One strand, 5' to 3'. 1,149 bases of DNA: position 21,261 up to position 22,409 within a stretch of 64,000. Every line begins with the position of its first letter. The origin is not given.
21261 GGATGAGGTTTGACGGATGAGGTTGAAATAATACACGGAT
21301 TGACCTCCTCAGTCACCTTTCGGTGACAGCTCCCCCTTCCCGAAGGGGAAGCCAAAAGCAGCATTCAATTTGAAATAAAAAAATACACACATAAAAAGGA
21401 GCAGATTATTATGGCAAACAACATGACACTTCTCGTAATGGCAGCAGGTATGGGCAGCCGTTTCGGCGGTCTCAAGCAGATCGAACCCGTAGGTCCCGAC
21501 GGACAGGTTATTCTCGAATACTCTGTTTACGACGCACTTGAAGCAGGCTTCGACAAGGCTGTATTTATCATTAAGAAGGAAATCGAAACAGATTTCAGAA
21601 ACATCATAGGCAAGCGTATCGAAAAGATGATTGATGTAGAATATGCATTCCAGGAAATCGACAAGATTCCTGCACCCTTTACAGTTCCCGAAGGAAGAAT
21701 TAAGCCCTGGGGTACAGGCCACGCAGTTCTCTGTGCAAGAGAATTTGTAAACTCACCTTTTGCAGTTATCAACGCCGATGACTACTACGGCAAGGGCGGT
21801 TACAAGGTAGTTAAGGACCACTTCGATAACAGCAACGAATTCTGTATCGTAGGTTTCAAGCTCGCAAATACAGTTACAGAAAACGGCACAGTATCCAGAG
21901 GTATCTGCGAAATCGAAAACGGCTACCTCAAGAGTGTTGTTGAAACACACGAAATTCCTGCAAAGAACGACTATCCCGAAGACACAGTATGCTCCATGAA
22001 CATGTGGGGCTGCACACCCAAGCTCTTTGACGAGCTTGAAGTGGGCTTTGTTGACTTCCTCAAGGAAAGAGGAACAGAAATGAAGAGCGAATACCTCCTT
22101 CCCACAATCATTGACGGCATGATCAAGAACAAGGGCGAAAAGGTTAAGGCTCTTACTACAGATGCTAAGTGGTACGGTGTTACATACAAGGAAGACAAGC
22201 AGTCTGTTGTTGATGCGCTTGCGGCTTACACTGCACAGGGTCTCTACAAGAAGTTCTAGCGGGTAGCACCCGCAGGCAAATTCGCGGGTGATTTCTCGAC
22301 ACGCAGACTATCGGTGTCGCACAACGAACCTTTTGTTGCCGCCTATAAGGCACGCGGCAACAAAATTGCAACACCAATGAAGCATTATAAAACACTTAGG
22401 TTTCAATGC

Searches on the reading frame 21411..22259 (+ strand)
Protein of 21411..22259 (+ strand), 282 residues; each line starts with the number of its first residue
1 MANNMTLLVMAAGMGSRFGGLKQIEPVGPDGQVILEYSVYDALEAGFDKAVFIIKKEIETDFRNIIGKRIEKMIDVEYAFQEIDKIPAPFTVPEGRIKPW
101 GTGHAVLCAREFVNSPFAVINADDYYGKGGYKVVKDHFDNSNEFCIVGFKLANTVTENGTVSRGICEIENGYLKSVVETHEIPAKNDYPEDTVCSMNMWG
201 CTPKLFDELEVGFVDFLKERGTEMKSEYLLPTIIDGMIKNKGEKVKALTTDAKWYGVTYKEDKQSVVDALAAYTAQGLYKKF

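Call 29: find_encoding_contigs(protein=window:21411-22259:+, flank=2500, max_places=10)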
Protein window:21411-22259:+ (282 aa): 23 contigs read that carry it; 3 places shown.
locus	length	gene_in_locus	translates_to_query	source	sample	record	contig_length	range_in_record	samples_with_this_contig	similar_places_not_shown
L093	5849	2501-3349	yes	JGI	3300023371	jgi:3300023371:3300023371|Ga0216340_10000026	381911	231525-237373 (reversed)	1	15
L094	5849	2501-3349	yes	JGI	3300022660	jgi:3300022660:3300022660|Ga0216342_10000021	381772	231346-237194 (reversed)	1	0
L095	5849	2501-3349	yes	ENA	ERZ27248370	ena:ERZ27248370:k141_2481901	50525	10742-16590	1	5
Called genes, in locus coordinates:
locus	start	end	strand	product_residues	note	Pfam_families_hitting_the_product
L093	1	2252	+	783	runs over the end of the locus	PF13191:AAA_16 (weak), PF00004:AAA, PF17871:AAA_lid_9, PF00158:Sigma54_activat (weak), PF00004:AAA, PF07724:AAA_2, PF07728:AAA_5, PF10431:ClpB_D2-small, +6 more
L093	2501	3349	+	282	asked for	PF00483:NTP_transferase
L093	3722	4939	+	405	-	PF13393:tRNA-synt_His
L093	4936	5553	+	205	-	PF01634:HisG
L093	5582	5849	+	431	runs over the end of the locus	PF00815:Histidinol_dh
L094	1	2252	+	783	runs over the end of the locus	PF13191:AAA_16 (weak), PF00004:AAA, PF17871:AAA_lid_9, PF00158:Sigma54_activat (weak), PF00004:AAA, PF07724:AAA_2, PF07728:AAA_5, PF10431:ClpB_D2-small, +6 more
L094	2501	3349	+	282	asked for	PF00483:NTP_transferase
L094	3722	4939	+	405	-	PF13393:tRNA-synt_His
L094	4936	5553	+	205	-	PF01634:HisG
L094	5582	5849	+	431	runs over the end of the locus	PF00815:Histidinol_dh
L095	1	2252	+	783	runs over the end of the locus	PF13191:AAA_16 (weak), PF00004:AAA, PF17871:AAA_lid_9, PF00158:Sigma54_activat (weak), PF00004:AAA, PF07724:AAA_2, PF07728:AAA_5, PF10431:ClpB_D2-small, +6 more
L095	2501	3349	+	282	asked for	PF00483:NTP_transferase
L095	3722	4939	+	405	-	PF13393:tRNA-synt_His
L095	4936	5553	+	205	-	PF01634:HisG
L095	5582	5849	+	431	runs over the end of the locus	PF00815:Histidinol_dh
